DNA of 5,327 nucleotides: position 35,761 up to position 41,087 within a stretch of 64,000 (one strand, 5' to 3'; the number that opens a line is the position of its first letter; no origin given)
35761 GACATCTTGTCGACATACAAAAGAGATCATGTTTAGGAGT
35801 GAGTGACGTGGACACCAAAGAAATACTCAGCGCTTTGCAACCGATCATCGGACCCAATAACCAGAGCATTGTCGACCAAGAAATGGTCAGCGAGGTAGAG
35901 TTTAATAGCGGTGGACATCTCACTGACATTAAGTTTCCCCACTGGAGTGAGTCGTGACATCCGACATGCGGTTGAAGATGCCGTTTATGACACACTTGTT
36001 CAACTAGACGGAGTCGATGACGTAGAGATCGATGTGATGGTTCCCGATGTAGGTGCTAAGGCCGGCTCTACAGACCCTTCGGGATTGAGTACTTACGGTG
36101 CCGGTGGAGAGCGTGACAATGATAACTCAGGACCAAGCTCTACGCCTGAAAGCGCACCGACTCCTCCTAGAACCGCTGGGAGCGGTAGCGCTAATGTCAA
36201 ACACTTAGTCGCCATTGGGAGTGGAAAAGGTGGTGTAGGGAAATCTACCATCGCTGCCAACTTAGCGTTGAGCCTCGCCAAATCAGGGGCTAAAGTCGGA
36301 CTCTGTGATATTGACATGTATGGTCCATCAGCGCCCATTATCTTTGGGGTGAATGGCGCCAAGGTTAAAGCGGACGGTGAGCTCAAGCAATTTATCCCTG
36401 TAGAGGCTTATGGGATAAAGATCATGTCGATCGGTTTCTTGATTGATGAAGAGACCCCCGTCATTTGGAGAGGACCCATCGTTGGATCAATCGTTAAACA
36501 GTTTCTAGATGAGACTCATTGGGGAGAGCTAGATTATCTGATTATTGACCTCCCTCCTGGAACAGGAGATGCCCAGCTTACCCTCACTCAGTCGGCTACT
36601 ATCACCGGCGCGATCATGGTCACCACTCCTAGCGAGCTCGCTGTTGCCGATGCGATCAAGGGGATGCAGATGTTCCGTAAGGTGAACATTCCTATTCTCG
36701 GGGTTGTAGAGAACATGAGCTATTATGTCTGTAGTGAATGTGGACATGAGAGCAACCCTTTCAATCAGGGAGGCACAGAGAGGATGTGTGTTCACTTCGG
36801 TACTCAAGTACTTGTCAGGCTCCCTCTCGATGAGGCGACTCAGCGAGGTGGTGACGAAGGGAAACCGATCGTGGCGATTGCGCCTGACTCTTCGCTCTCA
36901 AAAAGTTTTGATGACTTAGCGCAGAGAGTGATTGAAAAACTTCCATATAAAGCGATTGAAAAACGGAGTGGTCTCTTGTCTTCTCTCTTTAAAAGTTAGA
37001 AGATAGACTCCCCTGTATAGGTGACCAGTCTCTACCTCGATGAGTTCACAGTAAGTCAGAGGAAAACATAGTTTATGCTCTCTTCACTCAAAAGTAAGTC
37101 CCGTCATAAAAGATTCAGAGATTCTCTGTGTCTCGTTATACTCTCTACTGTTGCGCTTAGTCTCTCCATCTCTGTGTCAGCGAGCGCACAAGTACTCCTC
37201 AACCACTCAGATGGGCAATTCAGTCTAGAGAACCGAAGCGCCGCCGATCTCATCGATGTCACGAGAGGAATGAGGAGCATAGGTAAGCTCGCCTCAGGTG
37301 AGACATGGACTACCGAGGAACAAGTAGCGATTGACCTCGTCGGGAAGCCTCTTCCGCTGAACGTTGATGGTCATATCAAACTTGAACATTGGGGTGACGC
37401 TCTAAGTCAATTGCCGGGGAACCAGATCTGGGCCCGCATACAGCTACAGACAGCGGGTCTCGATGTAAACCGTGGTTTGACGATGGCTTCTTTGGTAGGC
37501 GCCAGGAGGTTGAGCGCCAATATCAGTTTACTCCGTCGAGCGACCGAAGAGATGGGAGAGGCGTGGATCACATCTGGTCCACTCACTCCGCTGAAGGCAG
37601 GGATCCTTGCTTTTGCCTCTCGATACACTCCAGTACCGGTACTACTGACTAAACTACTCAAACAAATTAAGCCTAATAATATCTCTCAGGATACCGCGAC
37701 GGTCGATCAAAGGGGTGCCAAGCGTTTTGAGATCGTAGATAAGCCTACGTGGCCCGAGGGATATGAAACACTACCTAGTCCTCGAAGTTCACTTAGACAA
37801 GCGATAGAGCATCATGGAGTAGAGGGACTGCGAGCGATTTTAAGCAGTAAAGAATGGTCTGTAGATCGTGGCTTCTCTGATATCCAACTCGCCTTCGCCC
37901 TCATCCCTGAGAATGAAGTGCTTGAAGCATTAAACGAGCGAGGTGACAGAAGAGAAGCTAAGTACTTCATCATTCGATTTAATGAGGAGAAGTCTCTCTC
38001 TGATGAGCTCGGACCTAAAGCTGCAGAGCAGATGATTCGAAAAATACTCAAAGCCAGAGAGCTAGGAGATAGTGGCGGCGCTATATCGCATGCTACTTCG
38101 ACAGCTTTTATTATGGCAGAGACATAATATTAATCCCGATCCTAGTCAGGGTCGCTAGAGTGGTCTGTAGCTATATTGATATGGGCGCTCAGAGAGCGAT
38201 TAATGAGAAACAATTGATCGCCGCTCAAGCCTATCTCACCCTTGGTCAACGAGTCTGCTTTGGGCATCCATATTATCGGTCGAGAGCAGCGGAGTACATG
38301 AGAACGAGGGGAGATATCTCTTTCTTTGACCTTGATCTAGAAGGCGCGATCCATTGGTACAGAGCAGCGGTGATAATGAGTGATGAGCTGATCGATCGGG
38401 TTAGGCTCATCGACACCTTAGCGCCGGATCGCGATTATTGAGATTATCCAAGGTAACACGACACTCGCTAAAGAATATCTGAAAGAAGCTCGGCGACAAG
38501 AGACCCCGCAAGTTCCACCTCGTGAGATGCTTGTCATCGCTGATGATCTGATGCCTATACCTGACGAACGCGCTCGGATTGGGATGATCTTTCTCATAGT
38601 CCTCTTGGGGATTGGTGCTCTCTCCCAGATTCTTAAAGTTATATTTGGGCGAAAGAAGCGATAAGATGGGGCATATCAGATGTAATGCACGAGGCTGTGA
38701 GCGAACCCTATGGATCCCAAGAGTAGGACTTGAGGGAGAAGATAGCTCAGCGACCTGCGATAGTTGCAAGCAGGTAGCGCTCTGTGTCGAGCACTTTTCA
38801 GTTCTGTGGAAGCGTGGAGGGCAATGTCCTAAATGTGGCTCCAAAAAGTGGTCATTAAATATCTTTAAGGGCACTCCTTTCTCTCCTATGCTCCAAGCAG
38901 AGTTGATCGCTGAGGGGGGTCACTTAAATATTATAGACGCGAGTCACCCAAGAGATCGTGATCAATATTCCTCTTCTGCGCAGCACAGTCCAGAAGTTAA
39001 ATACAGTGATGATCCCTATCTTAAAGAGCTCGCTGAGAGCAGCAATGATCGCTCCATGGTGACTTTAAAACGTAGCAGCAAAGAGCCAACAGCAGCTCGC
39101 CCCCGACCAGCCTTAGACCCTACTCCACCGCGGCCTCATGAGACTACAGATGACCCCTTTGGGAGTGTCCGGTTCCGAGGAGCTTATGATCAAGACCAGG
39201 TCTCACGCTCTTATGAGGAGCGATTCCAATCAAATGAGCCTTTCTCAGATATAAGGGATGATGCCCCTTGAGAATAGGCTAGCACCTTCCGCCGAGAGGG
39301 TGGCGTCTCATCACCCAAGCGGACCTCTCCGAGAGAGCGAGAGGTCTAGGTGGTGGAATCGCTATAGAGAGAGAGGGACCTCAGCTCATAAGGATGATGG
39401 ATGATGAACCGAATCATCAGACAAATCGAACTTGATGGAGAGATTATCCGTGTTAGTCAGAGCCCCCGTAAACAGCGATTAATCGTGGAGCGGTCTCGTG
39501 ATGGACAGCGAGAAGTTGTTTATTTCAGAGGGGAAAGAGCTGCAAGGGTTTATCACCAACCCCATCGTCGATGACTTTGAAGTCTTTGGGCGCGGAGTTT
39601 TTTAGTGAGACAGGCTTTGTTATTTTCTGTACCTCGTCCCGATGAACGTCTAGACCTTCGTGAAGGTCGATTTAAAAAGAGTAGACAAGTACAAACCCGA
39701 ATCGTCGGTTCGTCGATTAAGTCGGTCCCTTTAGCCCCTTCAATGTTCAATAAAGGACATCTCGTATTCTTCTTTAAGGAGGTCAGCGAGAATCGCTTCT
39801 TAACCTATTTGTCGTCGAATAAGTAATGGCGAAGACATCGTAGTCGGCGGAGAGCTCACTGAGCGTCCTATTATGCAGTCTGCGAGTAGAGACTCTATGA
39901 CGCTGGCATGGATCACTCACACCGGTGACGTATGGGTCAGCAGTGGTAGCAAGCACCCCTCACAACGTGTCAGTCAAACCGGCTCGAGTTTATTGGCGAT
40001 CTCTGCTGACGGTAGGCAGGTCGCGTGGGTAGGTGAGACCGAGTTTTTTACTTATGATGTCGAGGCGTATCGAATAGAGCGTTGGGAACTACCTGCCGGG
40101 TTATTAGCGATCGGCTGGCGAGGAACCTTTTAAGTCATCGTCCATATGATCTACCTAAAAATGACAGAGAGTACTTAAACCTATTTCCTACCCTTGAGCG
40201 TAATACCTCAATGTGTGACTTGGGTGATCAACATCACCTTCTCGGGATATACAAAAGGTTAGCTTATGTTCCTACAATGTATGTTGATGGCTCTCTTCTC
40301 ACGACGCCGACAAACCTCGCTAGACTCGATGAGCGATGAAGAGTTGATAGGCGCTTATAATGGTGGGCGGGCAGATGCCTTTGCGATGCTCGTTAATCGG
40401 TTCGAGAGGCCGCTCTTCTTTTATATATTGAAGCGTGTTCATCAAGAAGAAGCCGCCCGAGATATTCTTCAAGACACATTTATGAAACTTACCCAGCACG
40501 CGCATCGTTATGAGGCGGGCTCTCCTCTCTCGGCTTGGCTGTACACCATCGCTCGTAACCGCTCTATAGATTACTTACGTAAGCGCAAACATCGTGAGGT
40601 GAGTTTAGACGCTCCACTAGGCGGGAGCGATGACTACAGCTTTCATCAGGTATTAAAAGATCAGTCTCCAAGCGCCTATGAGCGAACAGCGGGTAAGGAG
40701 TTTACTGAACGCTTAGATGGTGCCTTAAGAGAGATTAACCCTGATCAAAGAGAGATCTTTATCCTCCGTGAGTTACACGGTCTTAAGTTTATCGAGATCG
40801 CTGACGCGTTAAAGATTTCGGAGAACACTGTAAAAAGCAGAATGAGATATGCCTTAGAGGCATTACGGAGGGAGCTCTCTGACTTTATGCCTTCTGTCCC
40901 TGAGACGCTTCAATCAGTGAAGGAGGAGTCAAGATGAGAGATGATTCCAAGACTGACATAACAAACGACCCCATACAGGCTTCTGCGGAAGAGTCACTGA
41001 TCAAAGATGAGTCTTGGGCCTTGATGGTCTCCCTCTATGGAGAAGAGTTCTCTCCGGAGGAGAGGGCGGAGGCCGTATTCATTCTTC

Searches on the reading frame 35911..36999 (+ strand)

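Call 38: search_protein_families(library=pfam, proteins=[window:35911-36999:+])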
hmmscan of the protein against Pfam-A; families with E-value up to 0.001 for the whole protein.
window:35911-36999:+ (362 aa): 6 families
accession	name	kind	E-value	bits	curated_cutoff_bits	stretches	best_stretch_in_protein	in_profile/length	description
PF10609.15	ParA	-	7.8e-97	323.9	27.1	1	95-340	1-245/246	NUBPL iron-transfer P-loop NTPase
PF01656.29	CbiA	-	1.5e-11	44.8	25.4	1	100-278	1-84/125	CobQ/CobB/MinD/ParA nucleotide binding domain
PF13614.12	AAA_31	-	4.6e-11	43.4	27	1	99-138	3-42/177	AAA domain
PF00142.24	Fer4_NifH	-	3.1e-07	30.6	25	0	105-135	7-37/271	4Fe-4S iron sulfur cluster binding proteins, NifH/frxC family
PF09140.17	MipZ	-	4.7e-07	29.8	20.7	1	98-137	1-40/262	ATPase MipZ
PF02374.21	ArsA_ATPase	-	6e-06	26.1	24.3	1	104-131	7-34/305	Anion-transporting ATPase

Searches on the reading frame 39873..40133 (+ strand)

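Call 65: search_protein_families(library=pfam, proteins=[window:39873-40133:+], max_evalue=0.01)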
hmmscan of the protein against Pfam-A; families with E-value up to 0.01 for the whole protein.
window:39873-40133:+ (86 aa): 1 family
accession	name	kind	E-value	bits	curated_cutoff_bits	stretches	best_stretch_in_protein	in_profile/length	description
PF23393.2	Beta-prop_WDR90_POC16_2nd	-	0.0096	15.6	60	1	32-65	124-157/291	WDR90/POC16, second beta-propeller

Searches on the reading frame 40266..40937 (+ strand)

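Call 38: search_protein_families(library=pfam, proteins=[window:40266-40937:+])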
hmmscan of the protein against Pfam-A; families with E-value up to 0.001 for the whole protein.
window:40266-40937:+ (223 aa): 5 families
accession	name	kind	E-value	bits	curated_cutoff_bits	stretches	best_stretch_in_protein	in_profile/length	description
PF04542.20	Sigma70_r2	-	4e-16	59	24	1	42-109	1-70/71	Sigma-70 region 2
PF08281.18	Sigma70_r4_2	-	3.4e-13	49.4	25.7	1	148-200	2-54/54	Sigma-70, region 4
PF04545.22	Sigma70_r4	-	1.4e-11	44.2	24.1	1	153-201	1-49/50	Sigma-70, region 4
PF07638.17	Sigma70_ECF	-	2.2e-06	28.1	21.1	1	145-205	125-184/185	ECF sigma factor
PF00196.25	GerE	-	0.00031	20.7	23.5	1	161-193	5-38/57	Bacterial regulatory proteins, luxR family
